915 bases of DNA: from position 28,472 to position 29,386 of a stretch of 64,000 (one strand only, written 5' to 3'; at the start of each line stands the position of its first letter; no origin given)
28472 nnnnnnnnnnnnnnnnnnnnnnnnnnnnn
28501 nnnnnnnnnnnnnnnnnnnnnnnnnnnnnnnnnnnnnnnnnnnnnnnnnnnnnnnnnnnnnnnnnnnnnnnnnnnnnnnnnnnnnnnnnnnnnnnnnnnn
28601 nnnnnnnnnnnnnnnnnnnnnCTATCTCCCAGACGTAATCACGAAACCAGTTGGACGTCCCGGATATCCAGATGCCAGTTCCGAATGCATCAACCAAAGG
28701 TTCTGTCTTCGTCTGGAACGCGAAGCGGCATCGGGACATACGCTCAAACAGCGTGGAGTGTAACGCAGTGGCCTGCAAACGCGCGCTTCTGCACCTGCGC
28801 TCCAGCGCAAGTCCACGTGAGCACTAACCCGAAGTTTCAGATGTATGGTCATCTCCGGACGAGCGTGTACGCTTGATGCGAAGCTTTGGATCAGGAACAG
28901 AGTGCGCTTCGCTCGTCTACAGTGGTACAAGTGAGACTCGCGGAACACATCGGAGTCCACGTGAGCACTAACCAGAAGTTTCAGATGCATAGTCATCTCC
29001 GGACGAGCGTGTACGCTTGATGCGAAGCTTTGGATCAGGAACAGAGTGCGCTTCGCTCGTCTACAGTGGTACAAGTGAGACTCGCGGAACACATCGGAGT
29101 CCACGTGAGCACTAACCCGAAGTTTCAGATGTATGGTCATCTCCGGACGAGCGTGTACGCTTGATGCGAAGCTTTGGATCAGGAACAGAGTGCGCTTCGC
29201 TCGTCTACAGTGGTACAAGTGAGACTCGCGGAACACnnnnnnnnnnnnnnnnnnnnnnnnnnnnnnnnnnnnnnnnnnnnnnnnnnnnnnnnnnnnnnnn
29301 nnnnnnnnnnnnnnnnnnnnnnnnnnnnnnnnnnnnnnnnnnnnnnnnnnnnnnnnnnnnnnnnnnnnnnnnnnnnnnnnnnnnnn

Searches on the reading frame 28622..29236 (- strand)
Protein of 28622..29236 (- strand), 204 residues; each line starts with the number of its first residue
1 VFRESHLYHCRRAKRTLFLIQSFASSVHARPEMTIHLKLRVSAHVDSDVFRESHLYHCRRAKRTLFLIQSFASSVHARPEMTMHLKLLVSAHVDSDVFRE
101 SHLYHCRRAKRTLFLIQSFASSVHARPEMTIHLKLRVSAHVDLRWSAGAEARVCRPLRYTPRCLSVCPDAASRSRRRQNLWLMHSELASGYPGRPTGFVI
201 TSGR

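Call 54: search_protein_families(library=pfam, proteins=[window:28622-29236:-], max_evalue=0.001)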
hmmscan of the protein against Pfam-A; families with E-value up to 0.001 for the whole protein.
window:28622-29236:- (204 aa): 1 family
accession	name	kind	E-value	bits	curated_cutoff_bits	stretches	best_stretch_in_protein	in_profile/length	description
PF14706.11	Tnp_DNA_bind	-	3e-05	24.1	24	0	50-77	7-34/58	Transposase DNA-binding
